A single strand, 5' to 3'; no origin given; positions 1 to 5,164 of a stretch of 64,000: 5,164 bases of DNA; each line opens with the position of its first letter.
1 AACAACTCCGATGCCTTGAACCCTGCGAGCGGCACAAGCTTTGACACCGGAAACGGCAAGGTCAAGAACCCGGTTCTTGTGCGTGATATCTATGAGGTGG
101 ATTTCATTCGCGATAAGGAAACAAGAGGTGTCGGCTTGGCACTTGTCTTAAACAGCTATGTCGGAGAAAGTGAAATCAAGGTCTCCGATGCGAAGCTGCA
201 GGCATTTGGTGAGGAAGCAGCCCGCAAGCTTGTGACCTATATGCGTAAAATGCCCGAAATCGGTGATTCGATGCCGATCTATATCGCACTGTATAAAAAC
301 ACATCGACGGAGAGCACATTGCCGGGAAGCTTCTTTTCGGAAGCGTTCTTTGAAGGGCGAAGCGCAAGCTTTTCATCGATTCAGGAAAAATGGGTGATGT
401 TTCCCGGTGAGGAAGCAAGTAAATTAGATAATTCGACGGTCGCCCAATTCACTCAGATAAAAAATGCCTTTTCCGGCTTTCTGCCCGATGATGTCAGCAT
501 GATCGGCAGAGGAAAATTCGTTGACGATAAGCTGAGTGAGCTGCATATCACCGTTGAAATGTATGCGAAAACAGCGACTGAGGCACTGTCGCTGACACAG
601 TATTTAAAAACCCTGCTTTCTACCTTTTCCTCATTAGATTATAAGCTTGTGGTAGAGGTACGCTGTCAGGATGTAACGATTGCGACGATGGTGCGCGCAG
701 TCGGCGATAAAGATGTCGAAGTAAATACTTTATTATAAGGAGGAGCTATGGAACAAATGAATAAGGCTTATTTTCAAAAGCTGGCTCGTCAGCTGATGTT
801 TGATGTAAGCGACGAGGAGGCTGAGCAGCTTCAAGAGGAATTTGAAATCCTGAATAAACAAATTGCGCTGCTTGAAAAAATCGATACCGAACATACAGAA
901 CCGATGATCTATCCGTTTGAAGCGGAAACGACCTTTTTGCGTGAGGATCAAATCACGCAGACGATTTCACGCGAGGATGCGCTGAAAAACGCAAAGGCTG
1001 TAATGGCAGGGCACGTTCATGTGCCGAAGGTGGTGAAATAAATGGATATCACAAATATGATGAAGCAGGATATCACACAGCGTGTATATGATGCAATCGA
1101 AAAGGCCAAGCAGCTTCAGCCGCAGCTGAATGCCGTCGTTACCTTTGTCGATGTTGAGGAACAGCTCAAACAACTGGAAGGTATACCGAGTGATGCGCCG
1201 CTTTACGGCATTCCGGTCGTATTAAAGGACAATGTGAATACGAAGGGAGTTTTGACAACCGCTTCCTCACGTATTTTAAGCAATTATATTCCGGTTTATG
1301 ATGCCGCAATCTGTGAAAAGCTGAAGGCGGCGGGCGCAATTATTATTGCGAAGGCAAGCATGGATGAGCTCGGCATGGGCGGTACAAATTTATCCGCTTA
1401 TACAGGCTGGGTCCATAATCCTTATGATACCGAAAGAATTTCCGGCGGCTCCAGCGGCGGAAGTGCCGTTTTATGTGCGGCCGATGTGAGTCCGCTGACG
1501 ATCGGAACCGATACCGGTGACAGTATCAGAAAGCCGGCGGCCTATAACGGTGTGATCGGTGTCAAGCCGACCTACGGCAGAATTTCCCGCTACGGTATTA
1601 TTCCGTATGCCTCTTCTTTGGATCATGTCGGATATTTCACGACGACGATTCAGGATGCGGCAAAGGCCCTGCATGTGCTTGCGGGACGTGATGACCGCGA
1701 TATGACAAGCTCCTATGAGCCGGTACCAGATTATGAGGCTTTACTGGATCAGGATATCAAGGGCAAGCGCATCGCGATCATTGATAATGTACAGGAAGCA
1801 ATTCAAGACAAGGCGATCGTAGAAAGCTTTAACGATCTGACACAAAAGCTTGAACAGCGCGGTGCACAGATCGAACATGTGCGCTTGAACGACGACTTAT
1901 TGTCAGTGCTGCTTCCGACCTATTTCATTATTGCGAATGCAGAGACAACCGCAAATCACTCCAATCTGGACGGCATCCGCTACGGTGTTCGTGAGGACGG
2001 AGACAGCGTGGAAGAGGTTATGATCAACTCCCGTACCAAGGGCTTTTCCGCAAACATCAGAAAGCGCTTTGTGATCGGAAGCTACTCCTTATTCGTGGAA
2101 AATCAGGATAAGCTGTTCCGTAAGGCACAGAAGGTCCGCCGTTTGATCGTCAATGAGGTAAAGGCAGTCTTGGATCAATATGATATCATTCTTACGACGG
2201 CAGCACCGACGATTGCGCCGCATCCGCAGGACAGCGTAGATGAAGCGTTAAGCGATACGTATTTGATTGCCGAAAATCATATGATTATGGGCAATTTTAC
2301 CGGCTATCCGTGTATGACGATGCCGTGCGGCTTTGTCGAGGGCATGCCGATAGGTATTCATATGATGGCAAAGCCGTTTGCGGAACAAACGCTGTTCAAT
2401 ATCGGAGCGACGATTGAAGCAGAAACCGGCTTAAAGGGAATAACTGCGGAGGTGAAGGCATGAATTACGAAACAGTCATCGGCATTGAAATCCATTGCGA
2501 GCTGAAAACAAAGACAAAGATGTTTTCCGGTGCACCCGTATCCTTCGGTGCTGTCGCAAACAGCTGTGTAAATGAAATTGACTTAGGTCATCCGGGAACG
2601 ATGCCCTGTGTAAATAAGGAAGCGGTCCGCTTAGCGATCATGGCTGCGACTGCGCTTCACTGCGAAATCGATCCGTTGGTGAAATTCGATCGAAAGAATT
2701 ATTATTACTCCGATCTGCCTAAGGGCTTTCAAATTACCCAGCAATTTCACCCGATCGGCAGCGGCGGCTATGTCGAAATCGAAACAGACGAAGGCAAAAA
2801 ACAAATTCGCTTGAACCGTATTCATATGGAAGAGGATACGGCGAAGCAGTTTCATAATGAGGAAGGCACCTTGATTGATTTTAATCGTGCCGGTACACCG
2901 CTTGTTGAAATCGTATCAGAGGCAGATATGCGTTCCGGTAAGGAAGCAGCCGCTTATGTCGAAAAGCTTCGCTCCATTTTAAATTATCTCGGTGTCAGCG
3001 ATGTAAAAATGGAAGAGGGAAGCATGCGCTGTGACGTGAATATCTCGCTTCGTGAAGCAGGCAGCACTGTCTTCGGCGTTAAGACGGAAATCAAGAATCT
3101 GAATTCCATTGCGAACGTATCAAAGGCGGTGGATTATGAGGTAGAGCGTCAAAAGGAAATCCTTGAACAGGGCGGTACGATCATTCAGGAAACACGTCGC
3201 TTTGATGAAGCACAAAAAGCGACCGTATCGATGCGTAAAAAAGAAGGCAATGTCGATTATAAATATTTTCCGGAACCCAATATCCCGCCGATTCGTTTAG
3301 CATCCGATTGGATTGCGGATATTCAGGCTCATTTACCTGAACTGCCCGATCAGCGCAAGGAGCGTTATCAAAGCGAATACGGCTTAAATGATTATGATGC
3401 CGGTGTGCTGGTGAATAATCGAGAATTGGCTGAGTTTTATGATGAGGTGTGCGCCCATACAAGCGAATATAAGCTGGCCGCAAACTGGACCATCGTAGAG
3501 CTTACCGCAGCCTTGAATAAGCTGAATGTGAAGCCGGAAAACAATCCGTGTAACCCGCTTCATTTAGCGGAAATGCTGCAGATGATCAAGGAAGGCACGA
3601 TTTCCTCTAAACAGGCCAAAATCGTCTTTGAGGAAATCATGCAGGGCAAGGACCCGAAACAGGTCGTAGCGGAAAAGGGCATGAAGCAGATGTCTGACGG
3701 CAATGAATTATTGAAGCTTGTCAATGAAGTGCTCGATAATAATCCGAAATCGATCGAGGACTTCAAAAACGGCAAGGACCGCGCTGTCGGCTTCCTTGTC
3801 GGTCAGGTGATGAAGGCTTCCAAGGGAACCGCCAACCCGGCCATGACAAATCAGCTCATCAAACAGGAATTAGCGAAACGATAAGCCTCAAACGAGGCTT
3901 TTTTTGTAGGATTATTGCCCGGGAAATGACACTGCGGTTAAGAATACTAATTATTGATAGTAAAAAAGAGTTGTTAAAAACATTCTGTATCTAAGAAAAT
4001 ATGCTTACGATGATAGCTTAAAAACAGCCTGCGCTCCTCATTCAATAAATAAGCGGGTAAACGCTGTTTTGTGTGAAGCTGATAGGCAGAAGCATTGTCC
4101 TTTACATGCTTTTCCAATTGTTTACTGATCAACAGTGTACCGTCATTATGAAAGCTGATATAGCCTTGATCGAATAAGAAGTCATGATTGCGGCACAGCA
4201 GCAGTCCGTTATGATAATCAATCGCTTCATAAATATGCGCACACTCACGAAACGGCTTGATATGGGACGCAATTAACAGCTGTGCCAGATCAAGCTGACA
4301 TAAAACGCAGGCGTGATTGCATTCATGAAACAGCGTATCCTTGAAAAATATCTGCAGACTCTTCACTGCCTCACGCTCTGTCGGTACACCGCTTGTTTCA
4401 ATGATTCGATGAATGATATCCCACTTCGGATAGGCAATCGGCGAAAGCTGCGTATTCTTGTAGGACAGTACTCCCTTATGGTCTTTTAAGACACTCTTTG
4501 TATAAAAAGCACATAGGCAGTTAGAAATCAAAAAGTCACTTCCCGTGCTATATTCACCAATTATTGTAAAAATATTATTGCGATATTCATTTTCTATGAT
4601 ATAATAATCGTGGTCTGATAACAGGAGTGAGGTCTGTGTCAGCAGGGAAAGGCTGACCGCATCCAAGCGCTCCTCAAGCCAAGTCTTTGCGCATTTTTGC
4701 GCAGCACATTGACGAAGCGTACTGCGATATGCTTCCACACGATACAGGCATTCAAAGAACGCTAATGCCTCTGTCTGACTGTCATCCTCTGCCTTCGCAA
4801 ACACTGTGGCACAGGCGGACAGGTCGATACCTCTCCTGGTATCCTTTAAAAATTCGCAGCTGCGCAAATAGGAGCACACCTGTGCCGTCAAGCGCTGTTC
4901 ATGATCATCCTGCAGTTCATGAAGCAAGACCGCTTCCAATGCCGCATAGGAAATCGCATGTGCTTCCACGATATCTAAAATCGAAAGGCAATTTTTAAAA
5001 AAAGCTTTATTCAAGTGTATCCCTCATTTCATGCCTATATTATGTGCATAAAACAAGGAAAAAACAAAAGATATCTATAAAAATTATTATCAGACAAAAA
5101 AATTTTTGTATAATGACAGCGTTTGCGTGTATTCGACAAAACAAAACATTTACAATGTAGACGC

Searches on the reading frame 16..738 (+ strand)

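Call 68: search_protein_families(library=pfam, proteins=[window:16-738:+], max_evalue=0.001)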
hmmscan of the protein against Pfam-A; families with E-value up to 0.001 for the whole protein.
window:16-738:+ (240 aa): 1 family
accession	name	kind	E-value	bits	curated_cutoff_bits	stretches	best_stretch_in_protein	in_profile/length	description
PF07537.17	CamS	-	9.6e-50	170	25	1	1-232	69-315/316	CamS sex pheromone cAM373 precursor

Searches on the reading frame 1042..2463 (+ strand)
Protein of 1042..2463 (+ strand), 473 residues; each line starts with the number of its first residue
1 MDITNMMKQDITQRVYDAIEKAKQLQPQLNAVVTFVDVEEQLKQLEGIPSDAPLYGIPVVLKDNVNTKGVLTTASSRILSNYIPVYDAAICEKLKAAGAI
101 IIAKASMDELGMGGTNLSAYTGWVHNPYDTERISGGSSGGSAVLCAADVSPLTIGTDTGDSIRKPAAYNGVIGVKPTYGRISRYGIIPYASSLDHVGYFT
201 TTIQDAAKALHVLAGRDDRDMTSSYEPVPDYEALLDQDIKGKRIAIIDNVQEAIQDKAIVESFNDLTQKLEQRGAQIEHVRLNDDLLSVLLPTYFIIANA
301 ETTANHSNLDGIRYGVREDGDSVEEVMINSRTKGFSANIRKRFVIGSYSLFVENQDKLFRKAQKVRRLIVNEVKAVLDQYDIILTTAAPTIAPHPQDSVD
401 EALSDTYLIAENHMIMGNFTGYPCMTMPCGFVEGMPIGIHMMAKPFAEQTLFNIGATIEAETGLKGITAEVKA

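Call 68: search_protein_families(library=pfam, proteins=[window:1042-2463:+], max_evalue=0.001)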
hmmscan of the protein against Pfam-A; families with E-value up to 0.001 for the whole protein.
window:1042-2463:+ (473 aa): 2 families
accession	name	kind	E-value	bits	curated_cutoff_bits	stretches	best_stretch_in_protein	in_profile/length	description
PF01425.27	Amidase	-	2.5e-114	383.2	27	1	18-451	6-444/445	Amidase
PF13614.12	AAA_31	-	0.00058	20.3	27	0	337-392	76-130/177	AAA domain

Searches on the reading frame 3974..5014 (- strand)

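Call 5: search_protein_families(library=pfam, proteins=[window:3974-5014:-], max_evalue=0.01)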
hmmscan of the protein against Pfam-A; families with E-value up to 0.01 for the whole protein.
window:3974-5014:- (346 aa): 1 family
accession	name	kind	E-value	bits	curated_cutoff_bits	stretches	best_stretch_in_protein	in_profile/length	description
PF13391.12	HNH_2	-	3.1e-11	43.4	21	1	236-289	1-66/66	HNH endonuclease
